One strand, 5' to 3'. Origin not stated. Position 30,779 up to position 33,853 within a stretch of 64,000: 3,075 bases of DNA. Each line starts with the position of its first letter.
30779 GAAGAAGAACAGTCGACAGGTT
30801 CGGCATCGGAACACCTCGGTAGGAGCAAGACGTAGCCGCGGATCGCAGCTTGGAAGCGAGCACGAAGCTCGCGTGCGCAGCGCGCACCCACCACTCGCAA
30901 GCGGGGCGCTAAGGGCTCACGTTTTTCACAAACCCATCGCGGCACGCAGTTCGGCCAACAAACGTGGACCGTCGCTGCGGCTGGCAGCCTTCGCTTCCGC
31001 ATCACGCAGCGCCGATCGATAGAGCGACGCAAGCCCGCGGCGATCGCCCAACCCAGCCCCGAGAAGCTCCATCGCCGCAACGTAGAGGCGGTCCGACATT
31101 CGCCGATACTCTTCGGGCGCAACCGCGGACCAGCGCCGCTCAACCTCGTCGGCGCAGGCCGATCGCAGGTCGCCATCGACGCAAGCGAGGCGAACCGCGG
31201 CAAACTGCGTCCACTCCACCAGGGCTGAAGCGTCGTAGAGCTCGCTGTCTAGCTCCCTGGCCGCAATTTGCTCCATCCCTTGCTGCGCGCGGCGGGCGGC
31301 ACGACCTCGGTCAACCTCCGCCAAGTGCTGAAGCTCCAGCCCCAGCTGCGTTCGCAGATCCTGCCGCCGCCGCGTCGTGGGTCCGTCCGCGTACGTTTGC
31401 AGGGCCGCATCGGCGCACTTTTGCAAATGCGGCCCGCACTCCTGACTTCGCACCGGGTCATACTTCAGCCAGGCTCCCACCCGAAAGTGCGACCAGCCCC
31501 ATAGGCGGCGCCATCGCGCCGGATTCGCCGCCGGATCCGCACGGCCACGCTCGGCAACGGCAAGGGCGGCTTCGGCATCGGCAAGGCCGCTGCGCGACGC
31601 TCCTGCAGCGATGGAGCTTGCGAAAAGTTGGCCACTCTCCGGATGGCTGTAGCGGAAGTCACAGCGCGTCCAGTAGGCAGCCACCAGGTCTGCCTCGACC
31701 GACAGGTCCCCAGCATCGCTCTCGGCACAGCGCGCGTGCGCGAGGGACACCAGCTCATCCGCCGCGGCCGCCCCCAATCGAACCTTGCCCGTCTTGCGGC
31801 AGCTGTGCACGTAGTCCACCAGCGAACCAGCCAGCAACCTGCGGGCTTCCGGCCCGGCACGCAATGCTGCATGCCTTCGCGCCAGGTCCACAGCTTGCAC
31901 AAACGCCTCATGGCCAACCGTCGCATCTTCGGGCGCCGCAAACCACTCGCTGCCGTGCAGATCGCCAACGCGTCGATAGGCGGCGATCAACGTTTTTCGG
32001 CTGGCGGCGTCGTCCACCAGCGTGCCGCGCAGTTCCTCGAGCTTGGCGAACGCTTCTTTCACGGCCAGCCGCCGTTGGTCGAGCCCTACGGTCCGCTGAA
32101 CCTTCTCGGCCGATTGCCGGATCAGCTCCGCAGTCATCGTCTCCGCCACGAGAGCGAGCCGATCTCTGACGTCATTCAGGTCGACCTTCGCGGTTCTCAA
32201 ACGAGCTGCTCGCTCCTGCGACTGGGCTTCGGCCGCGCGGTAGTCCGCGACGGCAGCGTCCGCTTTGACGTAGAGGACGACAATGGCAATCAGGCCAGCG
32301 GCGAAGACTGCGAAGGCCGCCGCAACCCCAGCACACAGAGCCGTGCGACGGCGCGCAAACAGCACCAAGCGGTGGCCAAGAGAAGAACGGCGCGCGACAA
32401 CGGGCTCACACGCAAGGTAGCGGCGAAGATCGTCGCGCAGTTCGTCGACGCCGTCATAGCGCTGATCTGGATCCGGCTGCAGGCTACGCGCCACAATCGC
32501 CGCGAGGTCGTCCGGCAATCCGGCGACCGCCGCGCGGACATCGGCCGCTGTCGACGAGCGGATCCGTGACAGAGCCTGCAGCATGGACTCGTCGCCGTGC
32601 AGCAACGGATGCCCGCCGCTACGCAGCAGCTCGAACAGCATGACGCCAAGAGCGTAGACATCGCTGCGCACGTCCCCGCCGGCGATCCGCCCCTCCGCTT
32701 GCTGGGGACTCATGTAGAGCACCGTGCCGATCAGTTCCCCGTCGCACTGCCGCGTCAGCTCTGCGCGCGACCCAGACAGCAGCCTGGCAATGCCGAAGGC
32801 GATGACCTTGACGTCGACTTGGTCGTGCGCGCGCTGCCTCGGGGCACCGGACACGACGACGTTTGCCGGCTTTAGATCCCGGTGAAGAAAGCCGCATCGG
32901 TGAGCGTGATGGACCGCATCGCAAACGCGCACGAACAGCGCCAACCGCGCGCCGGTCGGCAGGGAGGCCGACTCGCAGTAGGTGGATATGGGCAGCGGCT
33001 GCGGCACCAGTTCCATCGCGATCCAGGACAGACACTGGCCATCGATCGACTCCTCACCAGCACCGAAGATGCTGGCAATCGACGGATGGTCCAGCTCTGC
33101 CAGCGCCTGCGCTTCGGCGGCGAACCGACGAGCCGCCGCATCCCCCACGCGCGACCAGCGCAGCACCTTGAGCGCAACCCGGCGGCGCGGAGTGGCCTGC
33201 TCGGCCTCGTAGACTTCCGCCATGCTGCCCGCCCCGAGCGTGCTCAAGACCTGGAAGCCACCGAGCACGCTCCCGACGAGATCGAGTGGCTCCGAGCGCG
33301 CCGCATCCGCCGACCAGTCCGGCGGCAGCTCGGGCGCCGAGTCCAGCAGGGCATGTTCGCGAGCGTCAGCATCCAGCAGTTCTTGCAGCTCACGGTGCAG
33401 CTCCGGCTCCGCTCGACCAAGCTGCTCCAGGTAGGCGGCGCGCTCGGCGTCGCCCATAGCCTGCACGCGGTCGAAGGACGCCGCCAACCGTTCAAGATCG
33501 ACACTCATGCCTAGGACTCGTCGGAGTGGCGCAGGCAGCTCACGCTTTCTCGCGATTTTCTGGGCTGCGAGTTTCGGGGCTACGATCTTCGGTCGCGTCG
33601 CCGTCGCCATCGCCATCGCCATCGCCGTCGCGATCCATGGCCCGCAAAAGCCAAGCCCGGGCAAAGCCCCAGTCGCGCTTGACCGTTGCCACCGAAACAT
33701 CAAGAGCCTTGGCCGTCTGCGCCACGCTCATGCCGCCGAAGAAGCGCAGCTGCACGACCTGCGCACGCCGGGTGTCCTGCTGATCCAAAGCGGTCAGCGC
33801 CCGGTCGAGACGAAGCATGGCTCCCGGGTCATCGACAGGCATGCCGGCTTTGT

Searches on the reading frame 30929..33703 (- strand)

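Call 71: search_protein_families(library=pfam, proteins=[window:30929-33703:-], max_evalue=0.001)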
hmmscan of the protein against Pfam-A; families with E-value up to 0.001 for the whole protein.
window:30929-33703:- (925 aa): 2 families
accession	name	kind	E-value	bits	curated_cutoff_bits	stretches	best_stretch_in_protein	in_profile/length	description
PF00069.31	Pkinase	-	9.1e-30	104.4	31.7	1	150-416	1-252/263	Protein kinase domain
PF07714.23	PK_Tyr_Ser-Thr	-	1.6e-21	77.2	23.1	1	152-416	3-249/258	Protein tyrosine and serine/threonine kinase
